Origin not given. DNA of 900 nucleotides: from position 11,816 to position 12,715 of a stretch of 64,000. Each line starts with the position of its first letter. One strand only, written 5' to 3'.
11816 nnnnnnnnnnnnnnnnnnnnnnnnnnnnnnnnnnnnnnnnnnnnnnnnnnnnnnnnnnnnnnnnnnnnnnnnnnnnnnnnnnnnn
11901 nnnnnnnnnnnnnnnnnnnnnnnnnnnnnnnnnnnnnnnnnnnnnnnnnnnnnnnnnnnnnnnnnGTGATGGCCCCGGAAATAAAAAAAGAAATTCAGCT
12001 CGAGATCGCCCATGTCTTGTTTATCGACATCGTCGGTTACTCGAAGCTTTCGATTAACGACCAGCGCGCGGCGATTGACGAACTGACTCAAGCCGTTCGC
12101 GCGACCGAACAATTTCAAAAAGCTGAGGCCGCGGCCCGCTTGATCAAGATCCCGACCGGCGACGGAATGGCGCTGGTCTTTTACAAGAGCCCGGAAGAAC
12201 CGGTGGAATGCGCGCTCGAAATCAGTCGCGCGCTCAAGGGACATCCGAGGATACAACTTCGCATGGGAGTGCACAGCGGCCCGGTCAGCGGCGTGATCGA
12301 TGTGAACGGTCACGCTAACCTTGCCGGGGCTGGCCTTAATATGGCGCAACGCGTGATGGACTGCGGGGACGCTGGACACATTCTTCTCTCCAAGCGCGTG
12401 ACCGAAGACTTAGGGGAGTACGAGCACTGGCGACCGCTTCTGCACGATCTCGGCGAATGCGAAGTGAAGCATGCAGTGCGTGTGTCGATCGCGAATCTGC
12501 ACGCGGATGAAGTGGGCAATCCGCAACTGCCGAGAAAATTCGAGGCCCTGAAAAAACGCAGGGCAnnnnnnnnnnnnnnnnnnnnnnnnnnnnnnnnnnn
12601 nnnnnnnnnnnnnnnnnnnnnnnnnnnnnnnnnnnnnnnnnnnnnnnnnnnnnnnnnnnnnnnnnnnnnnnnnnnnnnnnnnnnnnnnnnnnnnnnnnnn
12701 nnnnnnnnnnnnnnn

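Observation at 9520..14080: Cyclase-homology heads in the array lack the canonical substrate-specifying residues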

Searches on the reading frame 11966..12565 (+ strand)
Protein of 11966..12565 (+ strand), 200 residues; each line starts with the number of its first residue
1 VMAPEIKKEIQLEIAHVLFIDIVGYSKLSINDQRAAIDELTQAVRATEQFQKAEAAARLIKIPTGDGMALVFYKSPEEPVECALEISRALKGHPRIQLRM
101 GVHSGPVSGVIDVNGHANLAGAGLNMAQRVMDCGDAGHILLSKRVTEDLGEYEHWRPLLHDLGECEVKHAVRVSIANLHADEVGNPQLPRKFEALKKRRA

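Call 6: search_solved_structures(query=window:11966-12562:+, max_evalue=10, show_alignments=4)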
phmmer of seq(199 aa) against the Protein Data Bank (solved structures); distinct sequences matched with E-value up to 10: 21.
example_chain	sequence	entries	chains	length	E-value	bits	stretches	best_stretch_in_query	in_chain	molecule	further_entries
4wp8_A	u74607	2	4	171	1.7e-05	28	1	58-151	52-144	Ma1120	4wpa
4wp9_A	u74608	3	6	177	1.8e-05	27.9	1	58-151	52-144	Ma1120 | Cyclase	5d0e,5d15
4wp3_A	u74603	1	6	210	2.5e-05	27.4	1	58-151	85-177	Ma1120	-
5d0g_A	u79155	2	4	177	3.4e-05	26.9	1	63-151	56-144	Cyclase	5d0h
6aoa_A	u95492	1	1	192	0.00012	25.2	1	94-144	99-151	Bacterio-rhodopsin/guanylyl cyclase 1 fusion protein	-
5oyh_A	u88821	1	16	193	0.00013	25.1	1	94-145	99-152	Nucleotide cyclase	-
6sir_A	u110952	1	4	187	0.00038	23.5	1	94-144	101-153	Nucleotide cyclase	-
6ao9_A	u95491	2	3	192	0.00042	23.4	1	92-144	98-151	Bacterio-rhodopsin/guanylyl cyclase 1 fusion protein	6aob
3et6_A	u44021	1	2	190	0.00042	23.4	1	15-144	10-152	Soluble guanylyl cyclase beta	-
9bcv_A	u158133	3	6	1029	0.18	14.8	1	94-155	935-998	Atrial natriuretic peptide receptor 1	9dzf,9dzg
9dzh_A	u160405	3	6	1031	0.18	14.8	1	94-155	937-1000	Atrial natriuretic peptide receptor 1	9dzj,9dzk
9bcl_A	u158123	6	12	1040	0.18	14.8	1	94-155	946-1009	Atrial natriuretic peptide receptor 1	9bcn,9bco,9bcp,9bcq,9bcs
7pd4_A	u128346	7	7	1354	0.32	14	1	10-149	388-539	Adenylate cyclase 9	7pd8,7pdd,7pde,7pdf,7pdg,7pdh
6r4o_A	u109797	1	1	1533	0.42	13.6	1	10-149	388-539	Adenylate cyclase 9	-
6r3q_A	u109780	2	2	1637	0.48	13.4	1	10-149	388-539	Adenylate cyclase 9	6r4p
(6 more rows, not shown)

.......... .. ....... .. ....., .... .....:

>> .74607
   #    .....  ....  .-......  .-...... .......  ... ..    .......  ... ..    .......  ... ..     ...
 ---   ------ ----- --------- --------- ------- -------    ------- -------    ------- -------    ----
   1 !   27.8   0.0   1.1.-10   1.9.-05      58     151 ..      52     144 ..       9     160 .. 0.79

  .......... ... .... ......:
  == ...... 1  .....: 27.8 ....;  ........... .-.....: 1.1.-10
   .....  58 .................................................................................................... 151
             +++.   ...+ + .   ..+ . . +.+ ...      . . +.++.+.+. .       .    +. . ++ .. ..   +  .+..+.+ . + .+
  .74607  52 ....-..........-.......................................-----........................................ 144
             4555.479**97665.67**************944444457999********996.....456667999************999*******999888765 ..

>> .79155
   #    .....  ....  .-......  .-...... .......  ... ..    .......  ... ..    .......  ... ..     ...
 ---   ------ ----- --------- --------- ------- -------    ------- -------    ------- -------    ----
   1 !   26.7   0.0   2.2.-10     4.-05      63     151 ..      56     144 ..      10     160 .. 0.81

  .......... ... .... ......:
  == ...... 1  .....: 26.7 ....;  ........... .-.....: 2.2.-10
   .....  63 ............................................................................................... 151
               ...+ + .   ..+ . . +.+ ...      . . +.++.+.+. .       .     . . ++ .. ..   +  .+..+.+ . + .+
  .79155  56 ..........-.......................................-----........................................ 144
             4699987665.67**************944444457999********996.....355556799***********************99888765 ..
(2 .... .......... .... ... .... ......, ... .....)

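Call 8: find_homologous_proteins(query=window:11966-12562:+, max_evalue=0.001)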
Query seq(199 aa) (199 aa): 8000 proteins with E <= 0.001 among 8000 candidates; the best 120 are listed.
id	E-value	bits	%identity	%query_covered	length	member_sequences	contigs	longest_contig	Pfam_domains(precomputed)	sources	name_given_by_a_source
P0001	5.7e-115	400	90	99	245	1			PF00211.26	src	-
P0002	1.3e-114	399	90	99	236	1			PF00211.26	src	-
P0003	1.8e-114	398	90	99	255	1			PF00211.26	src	-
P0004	3.5e-114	397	90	99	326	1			PF00211.26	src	-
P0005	3.6e-114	397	89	99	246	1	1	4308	PF00211.26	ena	-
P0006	1.7e-113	395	90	99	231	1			PF00211.26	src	-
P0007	2.9e-113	394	90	99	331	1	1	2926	PF00211.26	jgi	jgi:adenylate cyclase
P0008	3.8e-113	394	89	99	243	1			PF00211.26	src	-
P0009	7.6e-113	393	89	99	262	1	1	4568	PF00211.26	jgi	jgi:class 3 adenylate cyclase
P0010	1.6e-112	392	89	99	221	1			PF00211.26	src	-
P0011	1.7e-112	392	90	98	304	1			PF00211.26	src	-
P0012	2.1e-112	391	89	99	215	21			PF00211.26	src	-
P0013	2.3e-112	391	89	99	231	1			PF00211.26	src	-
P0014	2.3e-112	391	89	99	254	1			PF00211.26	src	-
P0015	2.8e-112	391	90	99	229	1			PF00211.26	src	-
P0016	3.1e-112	391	89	99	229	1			PF00211.26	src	-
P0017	3.5e-112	391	88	99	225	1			PF00211.26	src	-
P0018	3.7e-112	391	88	99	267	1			PF00211.26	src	-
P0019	3.9e-112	390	90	99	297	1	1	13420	PF00211.26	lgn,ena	-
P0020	4.0e-112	390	89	99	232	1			PF00211.26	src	-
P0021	4.0e-112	390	90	99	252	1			PF00211.26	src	-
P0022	4.7e-112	390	90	98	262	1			PF00211.26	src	-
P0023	5.3e-112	390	89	99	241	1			PF00211.26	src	-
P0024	6.3e-112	390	89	99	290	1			PF00211.26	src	-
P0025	7.5e-112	390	88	99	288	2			PF00211.26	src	-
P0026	1.0e-111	389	89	98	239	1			PF00211.26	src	-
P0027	1.4e-111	389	89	99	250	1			PF00211.26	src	-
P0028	1.4e-111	389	89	99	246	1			PF00211.26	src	-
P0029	1.6e-111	388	90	99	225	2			PF00211.26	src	-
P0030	1.7e-111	388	89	98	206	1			PF00211.26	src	-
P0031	2.0e-111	388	88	99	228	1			PF00211.26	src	-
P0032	2.0e-111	388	88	99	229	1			PF00211.26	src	-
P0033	2.4e-111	388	89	98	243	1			PF00211.26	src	-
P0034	3.1e-111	388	89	99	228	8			PF00211.26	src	-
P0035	3.6e-111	387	88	99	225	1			PF00211.26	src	-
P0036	3.8e-111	387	88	99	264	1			PF00211.26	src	-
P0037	4.0e-111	387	89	98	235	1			PF00211.26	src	-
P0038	4.3e-111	387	90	99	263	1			PF00211.26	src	-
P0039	5.4e-111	387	87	99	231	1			PF00211.26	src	-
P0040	5.8e-111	387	88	99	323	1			PF00211.26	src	-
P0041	6.9e-111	386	88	99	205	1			PF00211.26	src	-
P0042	9.3e-111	386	88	99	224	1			PF00211.26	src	-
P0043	9.6e-111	386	89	99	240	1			PF00211.26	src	-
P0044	9.7e-111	386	89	98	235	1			PF00211.26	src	-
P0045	1.1e-110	386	88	99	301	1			PF00211.26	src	-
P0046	1.3e-110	386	89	99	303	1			PF00211.26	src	-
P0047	1.5e-110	385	87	99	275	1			PF00211.26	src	-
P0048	2.5e-110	385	87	99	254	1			PF00211.26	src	-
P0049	3.0e-110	384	87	99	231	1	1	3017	PF00211.26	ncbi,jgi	-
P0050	3.6e-110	384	88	99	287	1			PF00211.26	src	-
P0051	4.2e-110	384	87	99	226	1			PF00211.26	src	-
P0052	4.4e-110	384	89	99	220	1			PF00211.26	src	-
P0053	4.8e-110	384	88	99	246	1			PF00211.26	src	-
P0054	4.9e-110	384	90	99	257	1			PF00211.26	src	-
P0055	5.0e-110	384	88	98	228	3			PF00211.26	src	-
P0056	5.1e-110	384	89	99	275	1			PF00211.26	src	-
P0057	5.1e-110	384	87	99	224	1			PF00211.26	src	-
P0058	5.7e-110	383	87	99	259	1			PF00211.26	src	-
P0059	7.0e-110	383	87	99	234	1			PF00211.26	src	-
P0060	8.1e-110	383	87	99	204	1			PF00211.26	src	-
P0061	8.3e-110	383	89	98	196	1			PF00211.26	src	-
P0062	8.5e-110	383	87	99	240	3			PF00211.26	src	-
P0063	1.2e-109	382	87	98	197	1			PF00211.26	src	-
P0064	1.2e-109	382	88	99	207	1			PF00211.26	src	-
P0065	1.2e-109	382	87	99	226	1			PF00211.26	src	-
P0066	1.3e-109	382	89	99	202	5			PF00211.26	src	-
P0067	1.4e-109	382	88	99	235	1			PF00211.26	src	-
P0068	1.5e-109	382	87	99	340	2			PF00211.26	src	-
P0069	1.7e-109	382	87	99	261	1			PF00211.26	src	-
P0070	2.1e-109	382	88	99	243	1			PF00211.26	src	-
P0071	2.4e-109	381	87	98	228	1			PF00211.26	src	-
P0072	2.5e-109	381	87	99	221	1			PF00211.26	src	-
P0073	3.4e-109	381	88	99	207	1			PF00211.26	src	-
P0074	3.9e-109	381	88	99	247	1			PF00211.26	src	-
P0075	4.5e-109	380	87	99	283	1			PF00211.26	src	-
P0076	5.0e-109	380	86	99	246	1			PF00211.26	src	-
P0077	5.2e-109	380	86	99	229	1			PF00211.26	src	-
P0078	5.3e-109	380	86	99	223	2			PF00211.26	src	-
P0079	5.4e-109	380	88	99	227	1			PF00211.26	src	-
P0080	6.5e-109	380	87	99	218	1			PF00211.26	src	-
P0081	7.0e-109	380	85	99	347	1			PF00211.26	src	-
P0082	8.3e-109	380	89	99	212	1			PF00211.26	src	-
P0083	9.2e-109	379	86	99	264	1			PF00211.26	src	-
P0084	1.2e-108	379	88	99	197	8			PF00211.26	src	-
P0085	1.2e-108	379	86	99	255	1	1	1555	PF00211.26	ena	-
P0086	1.6e-108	379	88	99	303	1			PF00211.26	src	-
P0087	1.8e-108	379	87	99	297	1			PF00211.26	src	-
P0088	2.2e-108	378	86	99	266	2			PF00211.26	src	-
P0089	2.3e-108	378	87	98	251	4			PF00211.26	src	-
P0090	2.3e-108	378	86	99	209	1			PF00211.26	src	-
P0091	2.4e-108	378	85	99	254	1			PF00211.26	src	-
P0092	2.5e-108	378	87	96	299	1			PF00211.26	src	-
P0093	2.6e-108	378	86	99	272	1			PF00211.26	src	-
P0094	2.6e-108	378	88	99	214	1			PF00211.26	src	-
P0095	2.7e-108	378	86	99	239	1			PF00211.26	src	-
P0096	2.8e-108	378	86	99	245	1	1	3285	PF00211.26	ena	-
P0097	3.1e-108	378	88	99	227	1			PF00211.26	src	-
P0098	3.2e-108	378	88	99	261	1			PF00211.26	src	-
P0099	3.5e-108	378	86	99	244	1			PF00211.26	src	-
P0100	4.1e-108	377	89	99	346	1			PF00211.26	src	-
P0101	4.1e-108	377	88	99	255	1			PF00211.26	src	-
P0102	4.7e-108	377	84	99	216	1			PF00211.26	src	-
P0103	5.4e-108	377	86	99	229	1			PF00211.26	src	-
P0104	5.8e-108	377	85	99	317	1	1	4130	PF00211.26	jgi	jgi:hypothetical protein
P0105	5.9e-108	377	87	99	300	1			PF00211.26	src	-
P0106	6.6e-108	377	88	99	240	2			PF00211.26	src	-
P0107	7.0e-108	377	84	99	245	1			PF00211.26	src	-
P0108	7.8e-108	376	86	99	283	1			PF00211.26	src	-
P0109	8.4e-108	376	88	99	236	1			PF00211.26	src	-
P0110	8.5e-108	376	87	98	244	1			PF00211.26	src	-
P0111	8.6e-108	376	85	98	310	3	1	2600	PF00211.26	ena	-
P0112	8.8e-108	376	86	99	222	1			PF00211.26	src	-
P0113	1.2e-107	376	85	99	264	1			PF00211.26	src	-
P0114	1.6e-107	375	84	99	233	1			PF00211.26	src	-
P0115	1.6e-107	375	84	99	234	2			PF00211.26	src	-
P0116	1.7e-107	375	86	98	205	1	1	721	PF00211.26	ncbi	-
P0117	2.0e-107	375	88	99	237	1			PF00211.26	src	-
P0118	2.0e-107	375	87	99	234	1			PF00211.26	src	-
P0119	2.1e-107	375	87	98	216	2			PF00211.26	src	-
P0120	2.2e-107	375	87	99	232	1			PF00211.26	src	-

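Call 18: search_protein_representatives(protein=window:11966-12562:+)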
Query: 199 residues. Proteins with E-value up to 0.001 (for the whole library): 8903; up to 1e-10: 3340; up to 1e-30: 1192. The best 150 are listed.
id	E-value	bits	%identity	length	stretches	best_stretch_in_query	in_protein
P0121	4.4e-108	375.6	89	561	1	2-199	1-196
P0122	5.7e-101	352.4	80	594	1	3-198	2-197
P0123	1.1e-100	351.5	85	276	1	2-185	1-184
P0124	1.0e-97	341.8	77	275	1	4-197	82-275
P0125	1.6e-96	337.9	80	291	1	2-199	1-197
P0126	1.3e-94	331.6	81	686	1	3-195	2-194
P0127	4.9e-93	326.5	75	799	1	2-199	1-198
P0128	8.1e-93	325.8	74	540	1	2-198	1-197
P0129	1.9e-92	324.6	73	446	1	3-199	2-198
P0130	8.5e-91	319.2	73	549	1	3-196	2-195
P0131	1.9e-90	318.1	74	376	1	3-195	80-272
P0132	3.1e-89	314.1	73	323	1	2-194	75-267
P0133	4.1e-89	313.7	74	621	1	8-199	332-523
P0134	8.3e-89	312.7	72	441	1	2-198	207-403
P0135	1.1e-87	309.1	71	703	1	2-198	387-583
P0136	2.9e-84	297.9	69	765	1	2-194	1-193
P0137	1.0e-83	296.1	69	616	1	5-196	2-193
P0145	1.7e-79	282.3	65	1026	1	2-196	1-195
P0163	1.3e-75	269.7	61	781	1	1-194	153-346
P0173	1.7e-74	266.1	61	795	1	7-195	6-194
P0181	1.2e-73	263.3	52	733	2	2-191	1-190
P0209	1.8e-71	256.2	61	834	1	4-196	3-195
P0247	4.1e-68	245.2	59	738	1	2-193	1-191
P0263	3.2e-67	242.3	57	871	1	4-194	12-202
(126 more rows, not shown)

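Call 22: search_protein_families(library=pfam, proteins=[P0145, P0136, P0173, P0209, P0263, P0181, P0247, P0133, P0163, P0137], max_evalue=0.0001)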
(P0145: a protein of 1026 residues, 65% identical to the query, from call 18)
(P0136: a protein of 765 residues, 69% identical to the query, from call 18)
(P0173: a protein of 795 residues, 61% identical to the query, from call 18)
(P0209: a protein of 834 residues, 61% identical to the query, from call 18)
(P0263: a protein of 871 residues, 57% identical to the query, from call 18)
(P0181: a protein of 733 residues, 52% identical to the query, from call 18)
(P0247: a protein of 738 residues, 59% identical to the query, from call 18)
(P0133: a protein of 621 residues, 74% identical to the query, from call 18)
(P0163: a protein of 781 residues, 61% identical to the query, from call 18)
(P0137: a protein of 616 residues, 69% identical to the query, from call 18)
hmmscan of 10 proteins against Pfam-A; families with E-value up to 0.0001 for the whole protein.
P0145 (1026 aa): 10 families
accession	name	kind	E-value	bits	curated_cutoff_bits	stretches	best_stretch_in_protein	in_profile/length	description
PF13431.12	TPR_17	-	2.4e-09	37.2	24.4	0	812-837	1-26/34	Tetratricopeptide repeat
PF00211.25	Guanylate_cyc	-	2.9e-08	34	21.9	1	12-173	7-177/183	Adenylate and Guanylate cyclase catalytic domain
PF13428.12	TPR_14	-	3.8e-08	33.7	23.5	0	973-1008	6-41/44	Tetratricopeptide repeat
PF04052.18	TolB_N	-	1e-07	32.4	22.4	0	209-302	13-106/106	TolB amino-terminal domain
PF12895.13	ANAPC3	-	1.9e-07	31.7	27.2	0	947-992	34-80/82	Anaphase-promoting complex, cyclosome, subunit 3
PF13181.12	TPR_8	-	1.4e-06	28.4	25.7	0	972-1001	5-34/34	Tetratricopeptide repeat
PF20308.4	TPR-S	-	6.3e-06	27.2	27.6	0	344-440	11-96/102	Tetratricopeptide Repeats-Sensor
PF07719.23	TPR_2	-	1.3e-05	25.4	27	0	971-1001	4-34/34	Tetratricopeptide repeat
PF23914.1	TPR_CcmH_CycH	-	6.8e-05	23.2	42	0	418-491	66-142/158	Cytochrome c-type biogenesis protein H TPR domain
PF14559.12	TPR_19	-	7e-05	23.5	25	0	953-1005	8-62/68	Tetratricopeptide repeat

P0136 (765 aa): 5 families
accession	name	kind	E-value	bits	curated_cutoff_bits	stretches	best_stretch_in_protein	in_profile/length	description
PF07676.18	PD40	-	5.1e-35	119.1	20.9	1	245-278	4-38/38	WD40-like Beta Propeller Repeat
PF25174.1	Beta-prop_THOC3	-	1.2e-09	38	305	1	432-660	10-229/272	THOC3 beta-propeller domain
PF10647.15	Gmad1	-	2.5e-08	34.5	20.5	0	250-304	23-75/251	Lipoprotein LpqB beta-propeller domain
PF00930.27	DPPIV_N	-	5.1e-08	32.5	22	0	249-295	42-84/354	Dipeptidyl peptidase IV (DPP IV) N-terminal region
PF00211.25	Guanylate_cyc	-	1.4e-07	31.8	21.9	1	15-169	10-172/183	Adenylate and Guanylate cyclase catalytic domain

P0173 (795 aa): 6 families
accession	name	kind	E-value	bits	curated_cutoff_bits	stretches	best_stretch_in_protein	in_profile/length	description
PF07676.18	PD40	-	1.2e-64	213.5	20.9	4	437-472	2-38/38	WD40-like Beta Propeller Repeat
PF00930.27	DPPIV_N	-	5.5e-14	52.1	22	0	251-308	29-82/354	Dipeptidyl peptidase IV (DPP IV) N-terminal region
PF25174.1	Beta-prop_THOC3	-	3.1e-09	36.7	305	0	382-491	72-176/272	THOC3 beta-propeller domain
PF25460.1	Beta-prop_Aladin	-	4.4e-09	36.4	171.1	0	593-694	117-209/340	Aladin seven-bladed propeller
PF14583.12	Pectate_lyase22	-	2.1e-06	27.2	30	0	569-646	218-299/386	Oligogalacturonate lyase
PF00211.25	Guanylate_cyc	-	9.5e-06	25.8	21.9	0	90-169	93-172/183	Adenylate and Guanylate cyclase catalytic domain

P0209 (834 aa): 13 families
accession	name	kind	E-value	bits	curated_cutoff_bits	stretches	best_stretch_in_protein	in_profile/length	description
PF13374.12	TPR_10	-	7.7e-82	267.7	27.5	6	597-636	1-40/42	Tetratricopeptide repeat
PF13424.12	TPR_12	-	3.9e-73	242.1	30.1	8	596-668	1-73/77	Tetratricopeptide repeat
PF24885.1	TPR_NPHP3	-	5e-32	111.6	100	3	563-668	106-211/239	Nephrocystin-3 TPR domain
PF17874.7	TPR_MalT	-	3.4e-14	53.3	45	2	477-624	45-187/336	MalT-like TPR region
PF00515.34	TPR_1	-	1.9e-13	50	27.8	0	476-500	5-29/34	Tetratricopeptide repeat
PF13176.12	TPR_7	-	6.5e-13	48.1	27.9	0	560-589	3-32/36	Tetratricopeptide repeat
PF07719.23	TPR_2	-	1.4e-12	47.1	27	0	475-500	4-29/34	Tetratricopeptide repeat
PF13181.12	TPR_8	-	4.2e-09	36.3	25.7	0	473-500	2-29/34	Tetratricopeptide repeat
PF13432.12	TPR_16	-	1.4e-08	35.5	32.7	0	442-500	9-59/65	Tetratricopeptide repeat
PF07721.20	TPR_4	-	2.1e-07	31.3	27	0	561-581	6-26/26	Tetratricopeptide repeat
PF00211.25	Guanylate_cyc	-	4e-06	27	21.9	1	64-167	58-171/183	Adenylate and Guanylate cyclase catalytic domain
PF13431.12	TPR_17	-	2e-05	24.9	24.4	0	600-618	15-33/34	Tetratricopeptide repeat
PF13428.12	TPR_14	-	6e-05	23.8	23.5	0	352-392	5-43/44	Tetratricopeptide repeat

P0263 (871 aa): 2 families
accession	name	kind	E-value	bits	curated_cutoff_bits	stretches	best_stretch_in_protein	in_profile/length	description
PF00211.25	Guanylate_cyc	-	1.4e-06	28.5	21.9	1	25-176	11-171/183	Adenylate and Guanylate cyclase catalytic domain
PF13414.12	TPR_11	-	3.3e-05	23.9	26.8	0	547-572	1-26/42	TPR repeat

P0181 (733 aa): 18 families
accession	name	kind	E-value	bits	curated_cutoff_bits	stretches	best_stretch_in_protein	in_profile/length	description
PF13424.12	TPR_12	-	2.3e-59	198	30.1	6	512-584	5-77/77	Tetratricopeptide repeat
PF13374.12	TPR_10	-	4.7e-57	188.9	27.5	5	635-675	1-41/42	Tetratricopeptide repeat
PF24885.1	TPR_NPHP3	-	1.4e-23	84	100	2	499-585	130-216/239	Nephrocystin-3 TPR domain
PF13432.12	TPR_16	-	2.7e-15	56.9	32.7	1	473-540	2-61/65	Tetratricopeptide repeat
PF00515.34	TPR_1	-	6.7e-14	51.5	27.8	0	473-500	6-33/34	Tetratricopeptide repeat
PF07719.23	TPR_2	-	7.9e-14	51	27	0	472-499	5-32/34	Tetratricopeptide repeat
PF07721.20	TPR_4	-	1.3e-12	47.5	27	0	638-656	3-21/26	Tetratricopeptide repeat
PF13181.12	TPR_8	-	4.4e-12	45.6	25.7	0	556-584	5-33/34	Tetratricopeptide repeat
PF14559.12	TPR_19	-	9.7e-12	45.5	25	0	562-624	1-55/68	Tetratricopeptide repeat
PF17874.7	TPR_MalT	-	6.3e-11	42.6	45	1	429-573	39-182/336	MalT-like TPR region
PF22860.2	DUF7017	-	2.6e-10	40.9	27.5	0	630-664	65-99/141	Domain of unknown function (DUF7017)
PF24575.1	TPR_Slam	-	3.7e-07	31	35.2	0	513-574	50-103/104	Surface lipoprotein assembly modifier, N-terminal TPR repeats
PF13414.12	TPR_11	-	7.2e-07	29.2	26.8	0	478-499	4-25/42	TPR repeat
PF13176.12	TPR_7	-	1.3e-06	28.5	27.9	0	472-503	3-34/36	Tetratricopeptide repeat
PF13431.12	TPR_17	-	2e-06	28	24.4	0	555-573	16-34/34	Tetratricopeptide repeat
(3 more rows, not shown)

P0247 (738 aa): 2 families
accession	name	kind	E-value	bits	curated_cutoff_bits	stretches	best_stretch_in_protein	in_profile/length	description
PF07676.18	PD40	-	1.7e-09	37.8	20.9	0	527-542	15-30/38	WD40-like Beta Propeller Repeat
PF00211.25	Guanylate_cyc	-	4.3e-05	23.6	21.9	1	86-168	87-172/183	Adenylate and Guanylate cyclase catalytic domain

P0133 (621 aa): 4 families
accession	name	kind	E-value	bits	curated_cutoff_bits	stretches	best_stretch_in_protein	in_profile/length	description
PF00069.31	Pkinase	-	1.2e-41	143.3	31.7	1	63-323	6-258/263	Protein kinase domain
PF07714.23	PK_Tyr_Ser-Thr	-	5.7e-28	98.4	23.1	1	63-326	6-258/258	Protein tyrosine and serine/threonine kinase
PF01636.29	APH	-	4.1e-08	33.7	23.2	0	159-213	144-197/239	Phosphotransferase enzyme family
PF00211.25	Guanylate_cyc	-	4.7e-06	26.8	21.9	1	341-476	11-158/183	Adenylate and Guanylate cyclase catalytic domain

P0163 (781 aa): 12 families
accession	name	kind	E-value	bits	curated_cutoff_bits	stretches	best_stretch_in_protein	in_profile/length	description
PF13414.12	TPR_11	-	1.2e-18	66.9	26.8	0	677-702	5-30/42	TPR repeat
PF14559.12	TPR_19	-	1e-15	58.2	25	2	680-737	5-61/68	Tetratricopeptide repeat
PF07719.23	TPR_2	-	1.4e-14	53.4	27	1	670-699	5-34/34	Tetratricopeptide repeat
PF00515.34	TPR_1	-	5.2e-12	45.5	27.8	0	672-699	7-34/34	Tetratricopeptide repeat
PF13432.12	TPR_16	-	9.4e-11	42.4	32.7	1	642-699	7-64/65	Tetratricopeptide repeat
PF13431.12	TPR_17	-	1.5e-10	40.9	24.4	0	690-719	3-32/34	Tetratricopeptide repeat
PF13428.12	TPR_14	-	1.6e-10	41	23.5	0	671-707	6-42/44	Tetratricopeptide repeat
PF13181.12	TPR_8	-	1.8e-08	34.3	25.7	0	672-699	7-34/34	Tetratricopeptide repeat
PF00211.25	Guanylate_cyc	-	5.8e-07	29.7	21.9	1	169-326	11-175/183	Adenylate and Guanylate cyclase catalytic domain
PF23914.1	TPR_CcmH_CycH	-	8.2e-07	29.4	42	0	559-665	55-154/158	Cytochrome c-type biogenesis protein H TPR domain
PF13371.12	TPR_9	-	4.6e-06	27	35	0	641-705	4-68/73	Tetratricopeptide repeat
PF13176.12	TPR_7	-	2.8e-05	24.3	27.9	0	671-700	4-35/36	Tetratricopeptide repeat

P0137 (616 aa): 5 families
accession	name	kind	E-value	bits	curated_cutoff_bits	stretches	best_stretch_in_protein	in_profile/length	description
PF00211.25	Guanylate_cyc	-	1.1e-10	41.8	21.9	1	10-173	7-179/183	Adenylate and Guanylate cyclase catalytic domain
PF12895.13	ANAPC3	-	6.8e-07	29.9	27.2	0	460-529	11-78/82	Anaphase-promoting complex, cyclosome, subunit 3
PF13428.12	TPR_14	-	1.9e-06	28.4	23.5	0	477-509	6-38/44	Tetratricopeptide repeat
PF13431.12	TPR_17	-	3.7e-05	24.1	24.4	0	428-452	3-27/34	Tetratricopeptide repeat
PF04052.18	TolB_N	-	8.4e-05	23.1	22.4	0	208-304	11-106/106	TolB amino-terminal domain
